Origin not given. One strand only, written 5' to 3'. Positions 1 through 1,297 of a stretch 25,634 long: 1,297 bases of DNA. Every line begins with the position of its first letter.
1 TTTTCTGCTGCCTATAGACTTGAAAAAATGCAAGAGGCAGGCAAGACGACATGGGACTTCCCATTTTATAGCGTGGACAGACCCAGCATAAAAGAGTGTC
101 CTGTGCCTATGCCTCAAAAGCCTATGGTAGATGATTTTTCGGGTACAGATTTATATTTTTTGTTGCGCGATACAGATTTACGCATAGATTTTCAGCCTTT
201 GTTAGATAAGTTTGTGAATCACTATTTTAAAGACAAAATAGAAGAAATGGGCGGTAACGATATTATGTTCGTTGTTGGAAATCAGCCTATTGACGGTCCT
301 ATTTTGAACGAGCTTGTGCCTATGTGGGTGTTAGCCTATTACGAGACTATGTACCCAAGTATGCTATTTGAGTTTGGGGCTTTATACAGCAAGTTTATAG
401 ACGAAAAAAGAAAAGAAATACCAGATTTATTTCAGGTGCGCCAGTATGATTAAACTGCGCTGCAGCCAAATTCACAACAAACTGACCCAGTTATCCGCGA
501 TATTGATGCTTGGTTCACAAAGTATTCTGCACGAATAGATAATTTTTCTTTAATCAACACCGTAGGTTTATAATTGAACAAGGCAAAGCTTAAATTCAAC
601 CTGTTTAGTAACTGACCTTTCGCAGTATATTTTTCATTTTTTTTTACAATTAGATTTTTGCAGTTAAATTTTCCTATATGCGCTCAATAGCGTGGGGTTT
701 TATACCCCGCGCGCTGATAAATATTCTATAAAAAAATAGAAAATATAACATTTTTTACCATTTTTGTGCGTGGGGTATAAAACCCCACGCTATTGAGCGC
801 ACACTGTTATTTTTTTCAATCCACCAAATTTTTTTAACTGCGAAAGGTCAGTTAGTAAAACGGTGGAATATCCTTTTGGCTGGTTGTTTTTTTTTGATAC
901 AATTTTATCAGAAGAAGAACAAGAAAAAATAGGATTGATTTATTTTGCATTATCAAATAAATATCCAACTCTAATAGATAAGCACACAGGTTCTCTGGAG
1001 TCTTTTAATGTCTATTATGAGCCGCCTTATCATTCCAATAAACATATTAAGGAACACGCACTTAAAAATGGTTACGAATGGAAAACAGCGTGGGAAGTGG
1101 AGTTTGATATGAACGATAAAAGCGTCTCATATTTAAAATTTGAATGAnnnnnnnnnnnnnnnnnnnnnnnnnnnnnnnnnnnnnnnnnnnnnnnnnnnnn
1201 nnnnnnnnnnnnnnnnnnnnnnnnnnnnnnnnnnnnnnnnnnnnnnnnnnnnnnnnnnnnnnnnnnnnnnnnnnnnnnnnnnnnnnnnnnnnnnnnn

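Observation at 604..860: Nested-palindrome MITE-like element built around a 35-bp hairpin unit that recurs at the window end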

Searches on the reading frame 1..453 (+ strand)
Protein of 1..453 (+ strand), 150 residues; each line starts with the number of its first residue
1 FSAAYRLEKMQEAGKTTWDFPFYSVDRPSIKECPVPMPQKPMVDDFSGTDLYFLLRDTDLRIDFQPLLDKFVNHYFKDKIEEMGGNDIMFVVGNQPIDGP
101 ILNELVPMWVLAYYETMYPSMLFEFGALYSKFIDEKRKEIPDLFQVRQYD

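Call 11: search_protein_families(library=pfam, proteins=[window:1-453:+], max_evalue=0.01)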
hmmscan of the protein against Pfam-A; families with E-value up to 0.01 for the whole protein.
window:1-453:+ (150 aa): 0 families

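Call 44: find_homologous_proteins(query=window:1-453:+, max_evalue=0.001)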
Query window:1-453:+ (150 aa): 2 proteins with E <= 0.001 among 9 candidates.
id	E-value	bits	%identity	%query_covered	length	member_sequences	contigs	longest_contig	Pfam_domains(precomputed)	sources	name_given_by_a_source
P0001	1.7e-90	319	92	100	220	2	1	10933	-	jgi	-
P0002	7.9e-39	151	70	73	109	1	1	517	-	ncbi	-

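Call 45: find_encoding_contigs(protein=P0001, flank=10000, max_places=10)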
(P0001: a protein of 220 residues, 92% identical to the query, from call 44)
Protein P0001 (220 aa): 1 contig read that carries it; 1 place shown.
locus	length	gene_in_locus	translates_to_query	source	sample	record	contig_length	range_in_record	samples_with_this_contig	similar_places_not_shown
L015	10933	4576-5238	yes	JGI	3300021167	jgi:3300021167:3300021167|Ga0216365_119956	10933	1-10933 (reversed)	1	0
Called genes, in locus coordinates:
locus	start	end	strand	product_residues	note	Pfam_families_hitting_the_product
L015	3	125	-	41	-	?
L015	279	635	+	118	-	-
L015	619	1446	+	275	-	PF01063:Aminotran_4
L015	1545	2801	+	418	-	-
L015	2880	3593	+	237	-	-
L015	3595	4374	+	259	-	-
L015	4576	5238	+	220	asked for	-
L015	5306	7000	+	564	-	PF00501:AMP-binding, PF13193:AMP-binding_C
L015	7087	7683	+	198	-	-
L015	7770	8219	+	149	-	-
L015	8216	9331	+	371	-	PF01264:Chorismate_synt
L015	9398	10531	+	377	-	PF07728:AAA_5 (weak)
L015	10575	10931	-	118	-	?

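Call 46: find_encoding_contigs(protein=P0002, flank=10000, max_places=10)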
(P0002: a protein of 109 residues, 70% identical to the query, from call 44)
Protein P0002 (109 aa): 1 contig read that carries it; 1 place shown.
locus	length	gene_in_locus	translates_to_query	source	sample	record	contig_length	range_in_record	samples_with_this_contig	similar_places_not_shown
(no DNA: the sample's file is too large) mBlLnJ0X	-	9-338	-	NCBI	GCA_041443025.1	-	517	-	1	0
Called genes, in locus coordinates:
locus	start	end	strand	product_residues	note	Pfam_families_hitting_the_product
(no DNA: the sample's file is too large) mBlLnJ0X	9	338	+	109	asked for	-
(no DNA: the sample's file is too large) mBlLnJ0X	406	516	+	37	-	?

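Call 63: search_protein_families(library=ncbifam, proteins=[P0005], max_evalue=0.01)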
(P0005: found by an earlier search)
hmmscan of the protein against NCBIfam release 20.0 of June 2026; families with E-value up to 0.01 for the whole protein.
P0005 (228 aa): 0 families

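Call 64: search_protein_families(library=padloc, proteins=[P0005], max_evalue=0.01)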
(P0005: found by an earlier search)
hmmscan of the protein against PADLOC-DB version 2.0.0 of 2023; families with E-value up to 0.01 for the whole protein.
P0005 (228 aa): 0 families

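Call 74: search_protein_families(library=pfam, proteins=[P0005], max_evalue=1)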
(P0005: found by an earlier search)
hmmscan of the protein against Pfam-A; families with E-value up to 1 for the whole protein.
P0005 (228 aa): 0 families

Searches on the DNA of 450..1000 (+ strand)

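Call 23: search_rna_families(source=window, start=450, end=1000, threshold=evalue, max_evalue=10, show_alignments=3)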
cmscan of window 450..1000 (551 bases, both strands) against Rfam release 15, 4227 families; matches with E-value up to 10: 21.
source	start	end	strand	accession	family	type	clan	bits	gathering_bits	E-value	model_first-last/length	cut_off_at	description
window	665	815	+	RF04205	MIR2606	Gene; miRNA;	-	48.5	139.7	2e-06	1-165/165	no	MIR2606 microRNA precursor family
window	682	798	+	RF02536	AEV_CRE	Cis-reg;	-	37.3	100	6.3e-06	1-135/135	no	Avian encephalitis virus (AEV) cis-acting replication element (CRE)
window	677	834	+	RF04184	BTnc060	Gene; sRNA;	-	30.2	228.9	0.0085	1-213/213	no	Bacteroides sRNA BTnc060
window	653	811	+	RF04088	MIR812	Gene; miRNA;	-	27.5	80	0.4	1-205/205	no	MIR812 microRNA precursor family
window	653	829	-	RF04088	MIR812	Gene; miRNA;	-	26.7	80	0.55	1-205/205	no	MIR812 microRNA precursor family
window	623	803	-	RF01578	RUF1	Gene; sRNA;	-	24.2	70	0.02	1-264/264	no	Plasmodium RNA of unkown function RUF1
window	747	839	+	RF01479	rli48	Gene; sRNA;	-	21.2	100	0.27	1-149/149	no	Listeria sRNA rli48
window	681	814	+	RF00512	Leu_leader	Cis-reg; leader;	-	20.6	50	0.082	1-148/148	no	Leucine operon leader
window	699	781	-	RF00956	MIR1444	Gene; miRNA;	-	19.8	80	0.45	1-85/85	no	MIR1444 microRNA precursor family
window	686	769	-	RF01796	frnS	Gene; sRNA;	-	19.8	60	0.64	1-119/119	no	Fumarate/nitrate reductase regulator sRNA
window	728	816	+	RF00616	LhrC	Gene; sRNA;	CL00114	19.7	110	2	1-111/111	no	Listeria LhrC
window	745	794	-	RF01726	SAM-II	Cis-reg; riboswitch;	-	17.3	44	1.3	1-60/60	no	SAM-II riboswitch aptamer (SAM-II long loop)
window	489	607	-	RF00265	SNORA69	Gene; snRNA; snoRNA; HACA-box;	-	15.5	47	5.5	1-132/132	no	Small nucleolar RNA SNORA69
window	630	743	+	RF00623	P1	Gene;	-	15.4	100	1.1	44-85/180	no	Pseudomonas sRNA P1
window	694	794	+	RF01461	rli24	Gene; sRNA;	-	14.9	100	4.4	1-158/158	no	Listeria sRNA rli22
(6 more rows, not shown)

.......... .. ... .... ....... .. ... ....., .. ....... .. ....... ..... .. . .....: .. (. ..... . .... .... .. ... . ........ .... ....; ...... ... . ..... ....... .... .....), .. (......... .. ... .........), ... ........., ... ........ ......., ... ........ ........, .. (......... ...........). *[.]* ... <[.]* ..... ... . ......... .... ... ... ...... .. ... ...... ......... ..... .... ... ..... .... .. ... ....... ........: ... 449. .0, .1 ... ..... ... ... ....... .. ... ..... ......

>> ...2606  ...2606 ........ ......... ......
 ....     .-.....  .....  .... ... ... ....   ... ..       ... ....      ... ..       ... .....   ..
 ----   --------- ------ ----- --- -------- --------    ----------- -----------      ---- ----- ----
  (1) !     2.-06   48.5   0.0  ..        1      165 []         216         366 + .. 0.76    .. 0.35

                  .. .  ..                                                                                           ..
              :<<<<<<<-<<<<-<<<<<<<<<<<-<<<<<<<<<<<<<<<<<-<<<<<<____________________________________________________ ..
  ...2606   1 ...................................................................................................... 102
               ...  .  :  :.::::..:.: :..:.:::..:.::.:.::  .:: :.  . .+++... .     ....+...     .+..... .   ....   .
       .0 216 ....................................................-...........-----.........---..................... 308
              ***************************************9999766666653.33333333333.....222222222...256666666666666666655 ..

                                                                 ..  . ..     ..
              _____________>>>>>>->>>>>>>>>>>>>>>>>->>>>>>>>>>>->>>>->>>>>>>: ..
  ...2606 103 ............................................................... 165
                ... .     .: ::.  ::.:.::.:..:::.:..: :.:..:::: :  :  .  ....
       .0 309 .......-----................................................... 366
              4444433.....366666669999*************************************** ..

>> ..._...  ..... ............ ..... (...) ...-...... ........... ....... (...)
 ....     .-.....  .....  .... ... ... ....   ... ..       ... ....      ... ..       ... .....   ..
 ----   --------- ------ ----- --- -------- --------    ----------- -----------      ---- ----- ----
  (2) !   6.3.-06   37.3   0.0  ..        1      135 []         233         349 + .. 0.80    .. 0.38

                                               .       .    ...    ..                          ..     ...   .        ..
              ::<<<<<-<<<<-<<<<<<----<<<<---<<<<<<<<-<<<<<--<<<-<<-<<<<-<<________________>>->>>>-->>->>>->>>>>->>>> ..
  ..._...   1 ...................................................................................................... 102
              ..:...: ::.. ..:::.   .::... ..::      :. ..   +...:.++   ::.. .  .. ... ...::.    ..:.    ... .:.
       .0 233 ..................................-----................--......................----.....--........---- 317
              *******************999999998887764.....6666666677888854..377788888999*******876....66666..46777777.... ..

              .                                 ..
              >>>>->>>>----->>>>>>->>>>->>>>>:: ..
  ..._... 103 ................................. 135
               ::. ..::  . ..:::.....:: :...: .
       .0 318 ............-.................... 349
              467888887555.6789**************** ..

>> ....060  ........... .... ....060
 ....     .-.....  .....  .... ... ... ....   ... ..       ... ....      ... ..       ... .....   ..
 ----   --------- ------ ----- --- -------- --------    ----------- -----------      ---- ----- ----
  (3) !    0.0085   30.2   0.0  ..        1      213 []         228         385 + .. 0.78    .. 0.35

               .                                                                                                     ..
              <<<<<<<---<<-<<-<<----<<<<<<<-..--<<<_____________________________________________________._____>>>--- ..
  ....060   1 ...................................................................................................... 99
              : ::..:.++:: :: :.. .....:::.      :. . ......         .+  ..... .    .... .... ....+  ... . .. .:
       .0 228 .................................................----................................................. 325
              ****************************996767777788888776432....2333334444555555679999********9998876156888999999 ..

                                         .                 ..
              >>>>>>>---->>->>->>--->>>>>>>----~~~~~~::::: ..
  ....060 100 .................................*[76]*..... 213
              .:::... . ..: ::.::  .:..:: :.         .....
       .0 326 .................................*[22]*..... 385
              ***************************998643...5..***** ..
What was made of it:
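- On Any Rfam RNA family: The best permissive hits are far below threshold (call 23).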

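Call 58: search_dna_similar(query=window:590-875:+, collection=plasmids, mode=distant, max_evalue=0.01, max_rows=15)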
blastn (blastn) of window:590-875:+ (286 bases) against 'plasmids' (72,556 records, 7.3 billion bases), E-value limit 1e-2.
Records with a match: 5; places in all: 5; records where one place covers at least 80% of the query: 0.
Best place of each record, by identity: 90-95% 2; 80-90% 2; 60-80% 1.
By first word of the organism name: Borreliella 4; Candidatus 1.
By predicted mobility (MOB-suite, as given by PLSDB): non-mobilizable 5.
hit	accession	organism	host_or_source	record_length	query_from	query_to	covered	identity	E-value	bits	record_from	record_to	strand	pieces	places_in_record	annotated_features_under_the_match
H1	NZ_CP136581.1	Borreliella carolinensis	Bacterial isolate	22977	14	74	21%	78.7%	6e-3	49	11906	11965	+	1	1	none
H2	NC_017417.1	Borreliella burgdorferi N40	-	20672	39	74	13%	91.7%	6e-3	49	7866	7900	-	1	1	none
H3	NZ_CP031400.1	Borreliella burgdorferi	Peromyscus leucopus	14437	39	74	13%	88.9%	6e-3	48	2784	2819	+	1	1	none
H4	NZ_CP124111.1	Borreliella bissettiae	Bacterial isolate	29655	39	74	13%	88.9%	6e-3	48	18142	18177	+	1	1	none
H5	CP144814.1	Candidatus Stammera capleta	insect metagenome,tissue sample,midgut ...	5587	138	168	11%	93.5%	6e-3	48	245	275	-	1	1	record has no annotation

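Call 59: search_dna_similar(query=window:590-875:+, collection=phages, mode=distant, max_evalue=0.01, max_rows=15)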
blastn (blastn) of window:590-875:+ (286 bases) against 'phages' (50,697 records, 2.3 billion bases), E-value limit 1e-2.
No match.

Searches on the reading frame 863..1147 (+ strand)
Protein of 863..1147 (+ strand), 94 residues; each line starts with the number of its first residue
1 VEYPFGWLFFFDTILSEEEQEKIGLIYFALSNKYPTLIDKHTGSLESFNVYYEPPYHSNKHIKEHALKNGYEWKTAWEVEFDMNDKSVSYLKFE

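Call 11: search_protein_families(library=pfam, proteins=[window:863-1147:+], max_evalue=0.01)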
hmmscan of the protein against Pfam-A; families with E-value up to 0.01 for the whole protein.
window:863-1147:+ (94 aa): 0 families

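Call 63: search_protein_families(library=ncbifam, proteins=[window:863-1147:+], max_evalue=0.01)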
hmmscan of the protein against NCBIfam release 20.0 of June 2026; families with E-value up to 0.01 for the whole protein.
window:863-1147:+ (94 aa): 0 families

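Call 64: search_protein_families(library=padloc, proteins=[window:863-1147:+], max_evalue=0.01)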
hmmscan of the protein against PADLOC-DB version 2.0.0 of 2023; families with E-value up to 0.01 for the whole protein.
window:863-1147:+ (94 aa): 0 families

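Call 66: find_homologous_proteins(query=window:863-1147:+, max_evalue=0.01)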
Query window:863-1147:+ (94 aa): 4 proteins with E <= 0.01 among 4 candidates.
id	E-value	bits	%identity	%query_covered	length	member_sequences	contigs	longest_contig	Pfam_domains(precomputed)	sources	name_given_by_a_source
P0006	2.9e-58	212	100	100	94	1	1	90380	-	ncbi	-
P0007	3.8e-47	176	84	100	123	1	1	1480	-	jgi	jgi:hypothetical protein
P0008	1.3e-38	149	70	100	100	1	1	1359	-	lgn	-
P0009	1.2e-28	117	57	100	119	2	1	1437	-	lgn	-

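Call 67: find_encoding_contigs(protein=P0007, flank=10000, max_places=5)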
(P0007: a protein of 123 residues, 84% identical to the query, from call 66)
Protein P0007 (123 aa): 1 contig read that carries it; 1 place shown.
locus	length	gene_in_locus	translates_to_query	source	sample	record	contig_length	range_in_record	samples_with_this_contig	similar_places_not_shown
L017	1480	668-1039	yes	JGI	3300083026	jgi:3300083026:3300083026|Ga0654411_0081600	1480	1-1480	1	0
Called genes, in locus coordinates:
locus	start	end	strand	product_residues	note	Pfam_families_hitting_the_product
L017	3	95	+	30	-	?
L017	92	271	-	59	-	-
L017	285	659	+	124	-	-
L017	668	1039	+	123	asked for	-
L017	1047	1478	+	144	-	?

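Call 68: find_encoding_contigs(protein=P0008, flank=10000, max_places=5)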
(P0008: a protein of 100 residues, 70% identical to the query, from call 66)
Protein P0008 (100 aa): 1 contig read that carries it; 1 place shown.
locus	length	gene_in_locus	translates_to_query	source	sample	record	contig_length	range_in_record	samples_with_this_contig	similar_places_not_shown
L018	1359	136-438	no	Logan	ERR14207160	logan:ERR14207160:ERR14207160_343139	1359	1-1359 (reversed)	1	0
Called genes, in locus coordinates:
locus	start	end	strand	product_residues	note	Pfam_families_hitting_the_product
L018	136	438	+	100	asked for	-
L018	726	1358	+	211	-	?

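Call 69: find_encoding_contigs(protein=P0009, flank=10000, max_places=5)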
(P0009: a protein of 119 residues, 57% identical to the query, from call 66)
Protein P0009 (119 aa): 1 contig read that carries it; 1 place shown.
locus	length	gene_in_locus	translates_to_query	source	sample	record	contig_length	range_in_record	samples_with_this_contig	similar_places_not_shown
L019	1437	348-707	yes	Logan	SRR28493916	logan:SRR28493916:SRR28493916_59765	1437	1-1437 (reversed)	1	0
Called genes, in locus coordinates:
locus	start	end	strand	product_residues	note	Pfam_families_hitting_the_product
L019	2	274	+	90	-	?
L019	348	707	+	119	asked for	-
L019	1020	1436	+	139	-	?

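Call 74: search_protein_families(library=pfam, proteins=[P0007, P0009, L017:285-659:+], max_evalue=1)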
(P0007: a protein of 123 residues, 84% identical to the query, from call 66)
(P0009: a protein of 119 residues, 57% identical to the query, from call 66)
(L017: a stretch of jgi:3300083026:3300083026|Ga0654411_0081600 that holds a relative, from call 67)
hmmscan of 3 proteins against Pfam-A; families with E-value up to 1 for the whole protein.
P0007 (123 aa): 1 family
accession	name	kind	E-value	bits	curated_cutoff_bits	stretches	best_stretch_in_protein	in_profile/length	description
PF15567.11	Imm35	-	0.17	12.5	27.5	1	25-45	24-44/85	Immunity protein 35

P0009 (119 aa): 1 family
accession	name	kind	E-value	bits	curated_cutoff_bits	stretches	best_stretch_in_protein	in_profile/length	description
PF15567.11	Imm35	-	0.0032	18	27.5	1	23-74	23-69/85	Immunity protein 35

L017:285-659:+ (124 aa): 1 family
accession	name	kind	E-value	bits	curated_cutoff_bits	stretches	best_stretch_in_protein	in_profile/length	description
PF15567.11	Imm35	-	0.071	13.7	27.5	1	22-72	22-67/85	Immunity protein 35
